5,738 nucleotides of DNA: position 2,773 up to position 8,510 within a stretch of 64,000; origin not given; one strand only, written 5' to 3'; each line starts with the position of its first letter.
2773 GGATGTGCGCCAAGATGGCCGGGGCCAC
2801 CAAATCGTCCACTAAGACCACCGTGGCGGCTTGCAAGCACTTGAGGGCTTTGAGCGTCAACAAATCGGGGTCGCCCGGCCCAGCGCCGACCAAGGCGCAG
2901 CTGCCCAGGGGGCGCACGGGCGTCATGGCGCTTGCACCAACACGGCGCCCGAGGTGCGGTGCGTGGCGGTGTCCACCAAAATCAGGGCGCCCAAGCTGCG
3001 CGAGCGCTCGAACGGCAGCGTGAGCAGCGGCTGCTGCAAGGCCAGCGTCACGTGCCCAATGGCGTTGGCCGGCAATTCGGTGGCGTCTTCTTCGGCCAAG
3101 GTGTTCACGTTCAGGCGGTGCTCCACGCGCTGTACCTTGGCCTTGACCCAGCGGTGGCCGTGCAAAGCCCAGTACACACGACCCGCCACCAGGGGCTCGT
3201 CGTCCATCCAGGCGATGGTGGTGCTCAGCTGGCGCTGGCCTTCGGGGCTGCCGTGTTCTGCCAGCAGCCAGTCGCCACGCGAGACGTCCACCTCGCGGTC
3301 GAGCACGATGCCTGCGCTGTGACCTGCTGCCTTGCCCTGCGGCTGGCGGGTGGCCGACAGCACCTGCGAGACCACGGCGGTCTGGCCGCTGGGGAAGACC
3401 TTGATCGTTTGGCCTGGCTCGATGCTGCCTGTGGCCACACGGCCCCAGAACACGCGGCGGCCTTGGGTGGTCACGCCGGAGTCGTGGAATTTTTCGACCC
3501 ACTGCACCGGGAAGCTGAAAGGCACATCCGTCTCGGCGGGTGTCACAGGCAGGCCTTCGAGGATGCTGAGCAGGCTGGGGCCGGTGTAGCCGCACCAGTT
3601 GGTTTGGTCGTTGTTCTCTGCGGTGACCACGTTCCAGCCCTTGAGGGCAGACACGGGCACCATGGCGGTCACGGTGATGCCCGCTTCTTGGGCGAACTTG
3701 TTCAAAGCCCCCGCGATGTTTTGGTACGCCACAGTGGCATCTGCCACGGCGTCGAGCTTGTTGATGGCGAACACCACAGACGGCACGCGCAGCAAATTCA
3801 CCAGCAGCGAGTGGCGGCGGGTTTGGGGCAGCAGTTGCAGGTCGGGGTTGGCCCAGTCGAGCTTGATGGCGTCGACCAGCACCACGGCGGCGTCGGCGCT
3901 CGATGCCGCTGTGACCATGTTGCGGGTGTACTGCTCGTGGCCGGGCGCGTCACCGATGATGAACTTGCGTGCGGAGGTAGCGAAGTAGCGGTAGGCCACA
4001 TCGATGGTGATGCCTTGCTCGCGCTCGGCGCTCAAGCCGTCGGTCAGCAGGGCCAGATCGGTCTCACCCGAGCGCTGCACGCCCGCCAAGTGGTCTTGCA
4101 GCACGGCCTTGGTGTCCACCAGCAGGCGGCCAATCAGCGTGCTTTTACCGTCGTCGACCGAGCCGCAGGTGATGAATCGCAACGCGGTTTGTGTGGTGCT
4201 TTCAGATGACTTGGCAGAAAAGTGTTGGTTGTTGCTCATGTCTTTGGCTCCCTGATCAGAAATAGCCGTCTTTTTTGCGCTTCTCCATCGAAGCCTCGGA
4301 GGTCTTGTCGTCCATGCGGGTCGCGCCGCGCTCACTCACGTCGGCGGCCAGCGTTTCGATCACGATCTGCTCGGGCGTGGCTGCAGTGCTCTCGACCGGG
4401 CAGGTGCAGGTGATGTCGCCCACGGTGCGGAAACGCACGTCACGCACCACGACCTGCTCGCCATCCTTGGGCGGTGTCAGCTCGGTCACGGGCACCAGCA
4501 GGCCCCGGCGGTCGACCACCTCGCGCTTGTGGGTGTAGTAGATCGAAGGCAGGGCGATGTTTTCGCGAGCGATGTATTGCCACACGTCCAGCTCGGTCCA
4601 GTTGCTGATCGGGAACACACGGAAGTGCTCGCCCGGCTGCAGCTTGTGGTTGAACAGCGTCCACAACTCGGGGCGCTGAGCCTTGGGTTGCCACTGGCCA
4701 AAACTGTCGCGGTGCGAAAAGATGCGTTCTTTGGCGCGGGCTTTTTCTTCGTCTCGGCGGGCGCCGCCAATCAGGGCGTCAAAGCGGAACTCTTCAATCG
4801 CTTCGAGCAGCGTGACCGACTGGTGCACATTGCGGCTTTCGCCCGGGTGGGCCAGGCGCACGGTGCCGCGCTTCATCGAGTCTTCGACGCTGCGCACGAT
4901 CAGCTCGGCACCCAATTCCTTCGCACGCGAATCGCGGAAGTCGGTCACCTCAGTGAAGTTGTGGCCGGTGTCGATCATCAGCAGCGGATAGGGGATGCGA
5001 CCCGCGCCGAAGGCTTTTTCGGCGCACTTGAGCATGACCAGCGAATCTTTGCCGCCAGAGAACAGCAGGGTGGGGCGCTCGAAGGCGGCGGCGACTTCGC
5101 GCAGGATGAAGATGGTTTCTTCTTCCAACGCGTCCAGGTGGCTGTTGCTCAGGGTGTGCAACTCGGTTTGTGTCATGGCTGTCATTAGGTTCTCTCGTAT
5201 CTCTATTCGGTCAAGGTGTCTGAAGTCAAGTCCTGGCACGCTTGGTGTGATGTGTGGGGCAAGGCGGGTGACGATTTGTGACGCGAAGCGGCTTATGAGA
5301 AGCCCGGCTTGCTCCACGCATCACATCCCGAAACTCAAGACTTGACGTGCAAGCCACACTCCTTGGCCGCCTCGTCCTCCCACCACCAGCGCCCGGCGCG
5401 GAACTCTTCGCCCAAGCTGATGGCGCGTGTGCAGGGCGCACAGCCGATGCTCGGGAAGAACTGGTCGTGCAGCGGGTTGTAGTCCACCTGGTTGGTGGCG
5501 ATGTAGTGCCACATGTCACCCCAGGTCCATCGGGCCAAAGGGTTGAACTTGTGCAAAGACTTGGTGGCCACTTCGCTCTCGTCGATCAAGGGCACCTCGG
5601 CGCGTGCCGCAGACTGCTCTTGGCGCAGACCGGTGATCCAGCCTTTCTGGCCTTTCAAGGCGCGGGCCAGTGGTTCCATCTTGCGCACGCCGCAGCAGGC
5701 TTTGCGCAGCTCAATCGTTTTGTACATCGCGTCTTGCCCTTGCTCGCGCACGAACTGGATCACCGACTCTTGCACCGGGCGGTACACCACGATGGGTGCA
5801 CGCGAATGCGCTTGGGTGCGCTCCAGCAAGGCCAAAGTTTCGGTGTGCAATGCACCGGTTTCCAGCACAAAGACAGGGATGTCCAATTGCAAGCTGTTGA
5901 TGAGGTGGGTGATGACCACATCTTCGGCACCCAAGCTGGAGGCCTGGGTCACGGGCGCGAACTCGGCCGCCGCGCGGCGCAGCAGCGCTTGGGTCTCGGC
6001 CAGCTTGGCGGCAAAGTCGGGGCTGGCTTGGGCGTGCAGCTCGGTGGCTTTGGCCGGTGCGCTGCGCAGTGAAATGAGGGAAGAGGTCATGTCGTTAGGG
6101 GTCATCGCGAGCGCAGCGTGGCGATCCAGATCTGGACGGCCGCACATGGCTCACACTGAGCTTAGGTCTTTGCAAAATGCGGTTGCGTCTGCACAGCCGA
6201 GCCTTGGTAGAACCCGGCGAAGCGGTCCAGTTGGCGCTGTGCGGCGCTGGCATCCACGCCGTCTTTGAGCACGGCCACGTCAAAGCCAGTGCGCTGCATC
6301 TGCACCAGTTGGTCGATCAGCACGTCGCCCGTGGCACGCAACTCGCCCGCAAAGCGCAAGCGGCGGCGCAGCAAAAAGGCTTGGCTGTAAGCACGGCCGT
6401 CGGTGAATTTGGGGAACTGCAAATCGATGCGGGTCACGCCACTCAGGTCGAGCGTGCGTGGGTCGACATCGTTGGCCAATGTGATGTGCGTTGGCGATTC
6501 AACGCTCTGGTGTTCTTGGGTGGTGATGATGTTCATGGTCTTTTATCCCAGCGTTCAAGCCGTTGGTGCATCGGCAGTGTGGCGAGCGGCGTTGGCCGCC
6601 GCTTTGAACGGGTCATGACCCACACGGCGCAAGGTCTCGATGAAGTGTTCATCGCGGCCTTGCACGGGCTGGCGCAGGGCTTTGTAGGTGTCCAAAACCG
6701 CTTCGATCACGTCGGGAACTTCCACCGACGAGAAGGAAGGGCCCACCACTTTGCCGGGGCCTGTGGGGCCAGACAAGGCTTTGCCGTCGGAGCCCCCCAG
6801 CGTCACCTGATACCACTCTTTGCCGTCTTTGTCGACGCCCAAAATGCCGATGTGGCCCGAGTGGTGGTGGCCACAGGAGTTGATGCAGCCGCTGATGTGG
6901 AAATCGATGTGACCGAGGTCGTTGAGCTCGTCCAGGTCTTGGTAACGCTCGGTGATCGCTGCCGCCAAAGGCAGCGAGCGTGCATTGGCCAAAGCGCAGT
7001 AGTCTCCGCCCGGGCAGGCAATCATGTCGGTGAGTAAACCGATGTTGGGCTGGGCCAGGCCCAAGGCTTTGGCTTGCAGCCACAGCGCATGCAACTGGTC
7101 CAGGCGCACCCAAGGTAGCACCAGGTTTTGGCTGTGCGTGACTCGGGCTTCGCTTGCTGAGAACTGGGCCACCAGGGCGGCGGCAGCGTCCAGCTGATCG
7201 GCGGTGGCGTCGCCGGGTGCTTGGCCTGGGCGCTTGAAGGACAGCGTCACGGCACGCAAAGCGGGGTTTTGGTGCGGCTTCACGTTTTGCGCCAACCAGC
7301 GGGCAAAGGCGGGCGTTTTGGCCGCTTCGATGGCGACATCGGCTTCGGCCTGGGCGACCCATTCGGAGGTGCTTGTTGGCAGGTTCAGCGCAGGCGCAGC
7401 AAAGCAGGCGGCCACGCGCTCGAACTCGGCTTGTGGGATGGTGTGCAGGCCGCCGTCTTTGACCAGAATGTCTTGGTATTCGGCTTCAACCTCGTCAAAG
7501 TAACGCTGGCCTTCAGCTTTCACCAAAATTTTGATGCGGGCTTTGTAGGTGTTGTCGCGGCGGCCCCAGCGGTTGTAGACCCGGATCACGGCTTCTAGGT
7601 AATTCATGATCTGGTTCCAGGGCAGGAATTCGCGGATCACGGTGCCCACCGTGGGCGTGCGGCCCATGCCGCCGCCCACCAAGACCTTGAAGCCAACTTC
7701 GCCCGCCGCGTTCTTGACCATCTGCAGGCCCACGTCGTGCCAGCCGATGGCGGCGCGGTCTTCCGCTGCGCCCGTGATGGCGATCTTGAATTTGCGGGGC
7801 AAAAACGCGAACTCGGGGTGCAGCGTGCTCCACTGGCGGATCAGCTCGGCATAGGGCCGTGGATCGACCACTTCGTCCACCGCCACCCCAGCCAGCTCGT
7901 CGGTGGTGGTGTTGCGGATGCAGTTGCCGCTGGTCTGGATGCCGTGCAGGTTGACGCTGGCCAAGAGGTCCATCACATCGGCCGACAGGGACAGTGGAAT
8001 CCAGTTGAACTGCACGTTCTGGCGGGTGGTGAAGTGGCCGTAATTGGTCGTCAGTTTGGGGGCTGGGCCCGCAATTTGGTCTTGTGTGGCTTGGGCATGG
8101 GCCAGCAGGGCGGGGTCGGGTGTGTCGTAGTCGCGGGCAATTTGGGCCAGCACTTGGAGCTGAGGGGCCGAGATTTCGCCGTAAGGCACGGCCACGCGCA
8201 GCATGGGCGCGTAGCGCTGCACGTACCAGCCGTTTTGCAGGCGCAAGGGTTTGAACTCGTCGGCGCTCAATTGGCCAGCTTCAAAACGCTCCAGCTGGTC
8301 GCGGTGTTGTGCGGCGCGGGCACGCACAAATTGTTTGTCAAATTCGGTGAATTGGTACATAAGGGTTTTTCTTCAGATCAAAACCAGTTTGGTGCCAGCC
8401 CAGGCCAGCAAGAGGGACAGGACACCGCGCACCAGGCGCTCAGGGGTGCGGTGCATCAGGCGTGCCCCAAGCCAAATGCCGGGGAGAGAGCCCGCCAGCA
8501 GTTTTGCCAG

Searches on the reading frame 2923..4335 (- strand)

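Call 34: search_protein_families(library=ncbifam, proteins=[window:2923-4335:-], max_evalue=1e-15)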
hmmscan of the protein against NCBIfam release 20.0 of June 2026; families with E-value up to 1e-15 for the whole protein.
window:2923-4335:- (470 aa): 10 families
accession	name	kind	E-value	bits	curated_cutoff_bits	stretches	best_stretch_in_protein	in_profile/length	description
NF004035.0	PRK05506.1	subfamily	3.6e-136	455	715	1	34-468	7-431/632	bifunctional sulfate adenylyltransferase subunit 1/adenylylsulfate kinase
TIGR02034.1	CysN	subfamily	8.2e-127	423.6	336.1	1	52-466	1-405/406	sulfate adenylyltransferase, large subunit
NF003478.0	PRK05124.1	equivalog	1.7e-126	422.6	590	1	30-469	6-435/475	sulfate adenylyltransferase subunit CysN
NF008969.0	PRK12317.1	subfamily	4.1e-55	187.1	502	1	49-464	5-417/426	elongation factor 1-alpha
TIGR00483.1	EF-1_alpha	equivalog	1.7e-47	161.8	540.1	1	52-378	8-329/427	translation elongation factor EF-1 subunit alpha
NF000766.0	PRK00049.1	subfamily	1.2e-23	83.6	449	1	47-375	8-312/396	elongation factor Tu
NF009372.0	PRK12735.1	subfamily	7.3e-23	81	479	1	48-371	9-308/396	elongation factor Tu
NF009373.0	PRK12736.1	subfamily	1.4e-22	80.1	452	1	48-374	9-309/394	elongation factor Tu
TIGR00485.1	EF-Tu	equivalog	9.1e-22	77.3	522.4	1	52-375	13-310/394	elongation factor Tu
TIGR00475.1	selB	equivalog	1.1e-18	67.3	242.25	1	55-233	4-151/581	selenocysteine-specific translation elongation factor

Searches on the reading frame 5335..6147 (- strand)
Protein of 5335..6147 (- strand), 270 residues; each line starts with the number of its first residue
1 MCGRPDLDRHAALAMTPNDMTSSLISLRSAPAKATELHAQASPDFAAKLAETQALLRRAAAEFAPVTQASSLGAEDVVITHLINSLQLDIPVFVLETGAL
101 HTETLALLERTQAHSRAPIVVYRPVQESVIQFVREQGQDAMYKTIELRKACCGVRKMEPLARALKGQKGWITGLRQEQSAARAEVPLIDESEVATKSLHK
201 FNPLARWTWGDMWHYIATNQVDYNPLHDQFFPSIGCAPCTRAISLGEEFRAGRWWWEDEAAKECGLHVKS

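Call 34: search_protein_families(library=ncbifam, proteins=[window:5335-6147:-], max_evalue=1e-15)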
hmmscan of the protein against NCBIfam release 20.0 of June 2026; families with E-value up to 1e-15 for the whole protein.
window:5335-6147:- (270 aa): 5 families
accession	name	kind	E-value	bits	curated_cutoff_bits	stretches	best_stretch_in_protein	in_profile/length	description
NF002537.0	PRK02090.1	equivalog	1.6e-73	247.3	154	1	46-269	22-240/244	phosphoadenylyl-sulfate reductase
TIGR02055.1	APS_reductase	subfamily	1.7e-68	230.3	235.3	1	71-266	1-194/194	adenylylsulfate reductase, thioredoxin dependent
TIGR00434.1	cysH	subfamily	5.2e-46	157.2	165.1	1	56-267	5-213/214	phosophoadenylyl-sulfate reductase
TIGR00424.1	APS_reduc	equivalog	1.4e-41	142.6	553.2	1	57-267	108-323/464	5'-adenylylsulfate reductase, thioredoxin-independent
TIGR02057.1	PAPS_reductase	equivalog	5.7e-38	131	254.2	1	50-267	11-224/224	phosphoadenosine phosphosulfate reductase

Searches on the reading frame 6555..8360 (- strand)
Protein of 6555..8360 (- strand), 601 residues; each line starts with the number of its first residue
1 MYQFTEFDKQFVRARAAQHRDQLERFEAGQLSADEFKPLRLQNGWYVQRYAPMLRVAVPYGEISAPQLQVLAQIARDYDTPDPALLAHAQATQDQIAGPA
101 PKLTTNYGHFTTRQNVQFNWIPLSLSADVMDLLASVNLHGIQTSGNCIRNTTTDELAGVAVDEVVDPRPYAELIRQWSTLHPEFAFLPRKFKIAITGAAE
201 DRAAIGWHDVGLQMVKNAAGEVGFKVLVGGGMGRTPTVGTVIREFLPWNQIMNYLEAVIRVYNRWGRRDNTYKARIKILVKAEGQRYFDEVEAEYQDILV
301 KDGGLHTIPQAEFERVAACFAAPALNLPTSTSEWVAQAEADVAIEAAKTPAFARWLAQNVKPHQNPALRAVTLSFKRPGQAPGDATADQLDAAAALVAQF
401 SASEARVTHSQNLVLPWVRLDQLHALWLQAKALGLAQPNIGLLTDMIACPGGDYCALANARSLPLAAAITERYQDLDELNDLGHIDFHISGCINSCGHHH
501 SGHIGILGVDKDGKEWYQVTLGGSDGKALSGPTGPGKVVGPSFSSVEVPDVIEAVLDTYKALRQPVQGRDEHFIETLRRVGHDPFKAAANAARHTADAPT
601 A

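Call 34: search_protein_families(library=ncbifam, proteins=[window:6555-8360:-], max_evalue=1e-15)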
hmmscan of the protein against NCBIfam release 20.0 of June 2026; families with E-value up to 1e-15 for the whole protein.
window:6555-8360:- (601 aa): 6 families
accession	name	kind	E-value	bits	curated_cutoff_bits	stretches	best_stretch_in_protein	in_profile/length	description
NF007126.0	PRK09567.1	equivalog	2.3e-52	178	523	2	95-317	135-362/595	NirA family protein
NF007125.0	PRK09566.1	equivalog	3.2e-47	161.1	594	1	109-301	99-296/513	ferredoxin--nitrite reductase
TIGR02435.1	CobG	equivalog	3e-34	118.6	234.8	1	96-510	37-385/388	precorrin-3B synthase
NF010029.0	PRK13504.1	equivalog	6.1e-30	104.1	457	0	185-291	213-326/575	NADPH-dependent assimilatory sulfite reductase hemoprotein subunit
TIGR02042.1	sir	equivalog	9e-22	76.9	731.5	0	185-295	221-338/581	sulfite reductase, ferredoxin dependent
TIGR02041.1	CysI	equivalog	4.1e-19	68.5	756.55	0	186-291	193-305/541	assimilatory sulfite reductase (NADPH) hemoprotein subunit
